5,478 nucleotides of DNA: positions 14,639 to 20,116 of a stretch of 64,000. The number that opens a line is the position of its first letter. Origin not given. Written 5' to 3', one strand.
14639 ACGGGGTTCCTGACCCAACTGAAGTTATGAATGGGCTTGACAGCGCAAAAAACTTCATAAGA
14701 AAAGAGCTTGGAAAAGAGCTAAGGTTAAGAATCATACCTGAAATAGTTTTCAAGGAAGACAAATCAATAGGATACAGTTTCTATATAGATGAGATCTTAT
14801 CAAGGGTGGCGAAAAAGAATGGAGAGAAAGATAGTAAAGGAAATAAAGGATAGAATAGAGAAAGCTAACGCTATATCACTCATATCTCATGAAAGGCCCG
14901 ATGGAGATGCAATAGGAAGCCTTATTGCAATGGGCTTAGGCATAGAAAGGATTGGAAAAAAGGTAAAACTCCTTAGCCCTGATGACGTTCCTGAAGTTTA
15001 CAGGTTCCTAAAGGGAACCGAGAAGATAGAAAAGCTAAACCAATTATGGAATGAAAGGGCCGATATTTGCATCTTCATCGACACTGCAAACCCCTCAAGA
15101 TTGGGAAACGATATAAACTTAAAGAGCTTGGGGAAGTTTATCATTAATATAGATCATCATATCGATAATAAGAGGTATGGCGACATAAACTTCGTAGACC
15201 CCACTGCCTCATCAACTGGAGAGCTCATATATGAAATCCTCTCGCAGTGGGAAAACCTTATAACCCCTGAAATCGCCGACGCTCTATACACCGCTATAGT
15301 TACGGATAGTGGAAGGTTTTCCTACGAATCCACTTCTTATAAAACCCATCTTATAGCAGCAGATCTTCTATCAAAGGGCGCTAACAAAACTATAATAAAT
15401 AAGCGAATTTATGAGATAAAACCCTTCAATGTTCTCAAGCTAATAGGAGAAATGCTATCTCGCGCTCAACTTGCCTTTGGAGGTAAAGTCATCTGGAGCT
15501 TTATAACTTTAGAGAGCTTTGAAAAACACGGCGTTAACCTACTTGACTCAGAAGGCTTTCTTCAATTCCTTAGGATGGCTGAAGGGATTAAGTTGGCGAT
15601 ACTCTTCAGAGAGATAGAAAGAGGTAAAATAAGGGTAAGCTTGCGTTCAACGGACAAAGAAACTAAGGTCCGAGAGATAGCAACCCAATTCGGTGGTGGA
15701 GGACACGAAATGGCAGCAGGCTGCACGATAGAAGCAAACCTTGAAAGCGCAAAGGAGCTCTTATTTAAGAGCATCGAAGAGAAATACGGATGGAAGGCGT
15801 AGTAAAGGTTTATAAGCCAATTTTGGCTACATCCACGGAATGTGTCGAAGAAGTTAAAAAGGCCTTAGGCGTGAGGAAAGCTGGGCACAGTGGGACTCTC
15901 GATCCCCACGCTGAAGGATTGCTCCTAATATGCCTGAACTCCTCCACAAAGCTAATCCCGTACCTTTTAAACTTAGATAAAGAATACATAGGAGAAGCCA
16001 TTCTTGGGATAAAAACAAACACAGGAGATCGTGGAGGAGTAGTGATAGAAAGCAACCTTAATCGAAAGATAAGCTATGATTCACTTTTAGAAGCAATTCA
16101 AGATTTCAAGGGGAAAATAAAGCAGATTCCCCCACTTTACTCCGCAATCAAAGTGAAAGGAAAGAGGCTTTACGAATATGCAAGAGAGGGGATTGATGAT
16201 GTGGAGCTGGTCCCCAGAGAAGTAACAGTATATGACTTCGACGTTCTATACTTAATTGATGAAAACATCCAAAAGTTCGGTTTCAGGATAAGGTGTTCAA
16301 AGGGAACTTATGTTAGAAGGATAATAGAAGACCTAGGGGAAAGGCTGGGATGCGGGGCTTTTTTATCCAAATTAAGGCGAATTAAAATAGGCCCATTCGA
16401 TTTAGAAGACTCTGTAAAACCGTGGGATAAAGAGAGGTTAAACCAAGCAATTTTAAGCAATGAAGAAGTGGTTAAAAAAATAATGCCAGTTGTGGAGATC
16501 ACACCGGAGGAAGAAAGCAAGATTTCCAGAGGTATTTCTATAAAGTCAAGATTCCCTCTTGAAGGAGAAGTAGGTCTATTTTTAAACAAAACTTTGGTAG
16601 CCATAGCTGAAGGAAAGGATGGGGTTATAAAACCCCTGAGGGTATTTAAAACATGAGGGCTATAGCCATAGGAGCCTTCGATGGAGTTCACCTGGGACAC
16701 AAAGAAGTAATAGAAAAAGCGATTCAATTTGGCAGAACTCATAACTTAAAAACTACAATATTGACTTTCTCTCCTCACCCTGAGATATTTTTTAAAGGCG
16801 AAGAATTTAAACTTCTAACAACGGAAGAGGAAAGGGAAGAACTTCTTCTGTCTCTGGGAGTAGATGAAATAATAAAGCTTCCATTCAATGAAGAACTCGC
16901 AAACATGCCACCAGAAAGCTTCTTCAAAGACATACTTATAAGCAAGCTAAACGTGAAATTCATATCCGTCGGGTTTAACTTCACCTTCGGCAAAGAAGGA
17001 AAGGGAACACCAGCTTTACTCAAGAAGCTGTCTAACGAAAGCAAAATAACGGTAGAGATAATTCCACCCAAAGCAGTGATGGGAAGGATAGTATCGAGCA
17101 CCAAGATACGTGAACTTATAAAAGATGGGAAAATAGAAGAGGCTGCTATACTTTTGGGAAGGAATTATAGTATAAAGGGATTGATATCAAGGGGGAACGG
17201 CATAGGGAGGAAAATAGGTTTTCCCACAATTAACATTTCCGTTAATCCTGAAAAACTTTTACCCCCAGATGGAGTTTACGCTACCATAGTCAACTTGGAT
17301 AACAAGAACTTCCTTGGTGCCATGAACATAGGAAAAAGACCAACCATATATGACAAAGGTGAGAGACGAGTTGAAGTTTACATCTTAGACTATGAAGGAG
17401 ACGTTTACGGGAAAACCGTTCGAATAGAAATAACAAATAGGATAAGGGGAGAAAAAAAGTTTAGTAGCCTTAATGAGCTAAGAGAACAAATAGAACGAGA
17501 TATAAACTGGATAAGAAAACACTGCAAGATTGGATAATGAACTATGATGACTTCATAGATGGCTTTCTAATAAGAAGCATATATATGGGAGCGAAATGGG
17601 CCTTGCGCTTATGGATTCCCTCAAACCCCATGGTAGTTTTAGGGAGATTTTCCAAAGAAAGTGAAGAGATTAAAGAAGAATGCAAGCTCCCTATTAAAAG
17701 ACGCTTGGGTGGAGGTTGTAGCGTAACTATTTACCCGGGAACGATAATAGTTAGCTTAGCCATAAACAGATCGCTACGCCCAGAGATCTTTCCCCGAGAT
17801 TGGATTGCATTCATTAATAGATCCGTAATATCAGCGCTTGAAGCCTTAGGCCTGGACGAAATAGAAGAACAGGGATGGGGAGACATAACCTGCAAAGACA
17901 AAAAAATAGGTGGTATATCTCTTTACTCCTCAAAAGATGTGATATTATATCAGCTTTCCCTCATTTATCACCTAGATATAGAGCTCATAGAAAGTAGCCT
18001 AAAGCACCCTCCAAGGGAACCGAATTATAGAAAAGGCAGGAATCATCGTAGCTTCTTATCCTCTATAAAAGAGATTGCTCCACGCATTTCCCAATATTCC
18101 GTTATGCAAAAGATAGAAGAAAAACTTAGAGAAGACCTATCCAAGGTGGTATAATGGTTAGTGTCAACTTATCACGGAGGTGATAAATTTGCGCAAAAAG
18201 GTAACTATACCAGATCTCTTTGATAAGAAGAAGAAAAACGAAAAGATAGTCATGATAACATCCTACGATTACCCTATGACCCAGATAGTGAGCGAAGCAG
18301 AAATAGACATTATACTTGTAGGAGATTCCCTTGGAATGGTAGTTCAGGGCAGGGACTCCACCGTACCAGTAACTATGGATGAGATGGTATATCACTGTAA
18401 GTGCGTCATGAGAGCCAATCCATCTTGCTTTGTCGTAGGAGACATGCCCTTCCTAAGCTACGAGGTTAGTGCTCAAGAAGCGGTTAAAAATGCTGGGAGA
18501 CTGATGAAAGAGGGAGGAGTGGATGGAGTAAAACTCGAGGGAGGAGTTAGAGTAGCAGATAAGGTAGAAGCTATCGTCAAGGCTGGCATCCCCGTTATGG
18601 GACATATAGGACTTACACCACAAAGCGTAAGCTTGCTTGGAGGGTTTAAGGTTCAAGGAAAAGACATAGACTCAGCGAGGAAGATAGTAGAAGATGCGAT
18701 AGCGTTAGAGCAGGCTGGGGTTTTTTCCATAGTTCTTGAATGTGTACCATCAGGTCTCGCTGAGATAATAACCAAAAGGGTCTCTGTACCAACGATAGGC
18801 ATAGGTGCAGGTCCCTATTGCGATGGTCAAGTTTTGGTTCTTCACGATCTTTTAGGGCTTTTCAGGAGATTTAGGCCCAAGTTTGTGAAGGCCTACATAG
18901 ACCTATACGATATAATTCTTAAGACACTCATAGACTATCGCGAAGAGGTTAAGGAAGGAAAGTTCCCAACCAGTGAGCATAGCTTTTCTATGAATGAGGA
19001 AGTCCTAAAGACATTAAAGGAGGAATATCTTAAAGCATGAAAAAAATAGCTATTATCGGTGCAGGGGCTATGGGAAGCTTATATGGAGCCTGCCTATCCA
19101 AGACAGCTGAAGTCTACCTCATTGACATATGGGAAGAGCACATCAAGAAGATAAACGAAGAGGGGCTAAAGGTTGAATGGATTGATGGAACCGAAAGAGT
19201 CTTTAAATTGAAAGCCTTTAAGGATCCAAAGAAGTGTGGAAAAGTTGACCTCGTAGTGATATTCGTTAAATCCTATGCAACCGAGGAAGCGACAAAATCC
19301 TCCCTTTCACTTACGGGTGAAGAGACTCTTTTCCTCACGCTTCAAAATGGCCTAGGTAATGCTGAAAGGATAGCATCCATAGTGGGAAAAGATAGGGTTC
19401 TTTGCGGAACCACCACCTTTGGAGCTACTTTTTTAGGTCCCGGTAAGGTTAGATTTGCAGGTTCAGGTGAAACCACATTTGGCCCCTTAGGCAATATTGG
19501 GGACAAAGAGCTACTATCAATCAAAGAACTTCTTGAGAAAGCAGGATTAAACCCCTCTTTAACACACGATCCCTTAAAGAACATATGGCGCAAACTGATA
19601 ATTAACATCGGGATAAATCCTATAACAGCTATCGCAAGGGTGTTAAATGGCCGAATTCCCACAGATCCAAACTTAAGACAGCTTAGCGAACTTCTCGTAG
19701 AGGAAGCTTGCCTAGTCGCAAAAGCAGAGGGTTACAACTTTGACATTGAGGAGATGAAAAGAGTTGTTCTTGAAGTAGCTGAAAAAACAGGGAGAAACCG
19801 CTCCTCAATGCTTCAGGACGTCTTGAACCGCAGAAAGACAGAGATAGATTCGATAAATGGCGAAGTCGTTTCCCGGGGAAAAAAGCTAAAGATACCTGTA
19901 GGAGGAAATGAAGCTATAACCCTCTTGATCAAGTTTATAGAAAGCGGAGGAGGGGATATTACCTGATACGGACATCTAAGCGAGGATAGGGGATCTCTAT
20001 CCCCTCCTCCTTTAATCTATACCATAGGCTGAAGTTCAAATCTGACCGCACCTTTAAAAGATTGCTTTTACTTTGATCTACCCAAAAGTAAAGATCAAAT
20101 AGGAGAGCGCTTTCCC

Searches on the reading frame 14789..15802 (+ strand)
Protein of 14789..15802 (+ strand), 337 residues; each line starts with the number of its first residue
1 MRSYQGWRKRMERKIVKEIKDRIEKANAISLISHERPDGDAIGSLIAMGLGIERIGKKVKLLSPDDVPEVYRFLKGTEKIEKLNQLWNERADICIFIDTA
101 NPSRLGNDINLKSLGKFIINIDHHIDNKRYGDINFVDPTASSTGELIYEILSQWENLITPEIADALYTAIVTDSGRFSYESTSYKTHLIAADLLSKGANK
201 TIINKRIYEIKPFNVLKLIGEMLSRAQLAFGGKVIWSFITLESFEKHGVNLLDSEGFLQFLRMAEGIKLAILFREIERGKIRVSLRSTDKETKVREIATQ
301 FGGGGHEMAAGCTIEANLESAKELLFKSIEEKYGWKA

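Call 64: search_protein_families(library=pfam, proteins=[window:14789-15802:+], max_evalue=0.00001)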
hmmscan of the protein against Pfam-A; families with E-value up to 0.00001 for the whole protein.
window:14789-15802:+ (337 aa): 2 families
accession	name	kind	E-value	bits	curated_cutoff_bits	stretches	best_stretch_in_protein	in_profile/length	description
PF01368.27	DHH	-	1.4e-18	67.9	28.1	1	29-170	2-125/125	DHH family, N-terminal domain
PF02272.25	DHHA1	-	7.4e-14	52.5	25.9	1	234-327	4-98/102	DHHA1 domain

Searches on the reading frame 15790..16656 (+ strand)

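Call 64: search_protein_families(library=pfam, proteins=[window:15790-16656:+], max_evalue=0.00001)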
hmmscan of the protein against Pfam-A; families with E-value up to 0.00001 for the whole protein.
window:15790-16656:+ (288 aa): 2 families
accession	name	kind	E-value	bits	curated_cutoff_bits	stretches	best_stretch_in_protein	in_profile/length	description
PF01509.24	TruB_N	-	1e-49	169.1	27.3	1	23-175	1-149/149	TruB family pseudouridylate synthase (N terminal domain)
PF16198.10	TruB_C_2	-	9.1e-10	39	29.3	1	176-210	1-35/66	tRNA pseudouridylate synthase B C-terminal domain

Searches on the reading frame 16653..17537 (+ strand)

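Call 64: search_protein_families(library=pfam, proteins=[window:16653-17537:+], max_evalue=0.00001)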
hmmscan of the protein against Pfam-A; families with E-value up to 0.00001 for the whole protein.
window:16653-17537:+ (294 aa): 2 families
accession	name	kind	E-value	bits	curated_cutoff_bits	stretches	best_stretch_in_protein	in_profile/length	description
PF06574.18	FAD_syn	-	3.9e-47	160.4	27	1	3-150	9-157/158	FAD synthetase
PF01687.23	Flavokinase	-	2.2e-42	144.6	19.6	1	168-289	1-122/124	Riboflavin kinase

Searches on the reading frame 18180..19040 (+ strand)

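Call 64: search_protein_families(library=pfam, proteins=[window:18180-19040:+], max_evalue=0.00001)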
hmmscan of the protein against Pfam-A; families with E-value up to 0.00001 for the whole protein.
window:18180-19040:+ (286 aa): 1 family
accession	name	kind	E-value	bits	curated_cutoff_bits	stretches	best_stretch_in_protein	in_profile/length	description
PF02548.21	Pantoate_transf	-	1.5e-118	395.4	28.7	1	7-264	1-258/259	Ketopantoate hydroxymethyltransferase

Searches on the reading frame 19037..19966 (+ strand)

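Call 64: search_protein_families(library=pfam, proteins=[window:19037-19966:+], max_evalue=0.00001)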
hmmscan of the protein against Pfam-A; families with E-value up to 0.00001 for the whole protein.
window:19037-19966:+ (309 aa): 3 families
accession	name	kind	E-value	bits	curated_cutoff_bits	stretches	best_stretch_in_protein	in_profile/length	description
PF02558.23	ApbA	-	6e-40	136.7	22.2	1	4-151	1-148/150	Ketopantoate reductase PanE/ApbA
PF08546.17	ApbA_C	-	8.5e-36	123.5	22.7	1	181-302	4-125/125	Ketopantoate reductase PanE/ApbA C terminal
PF01210.29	NAD_Gly3P_dh_N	-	2.1e-07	31.5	23.1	1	3-110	1-112/158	NAD-dependent glycerol-3-phosphate dehydrogenase N-terminus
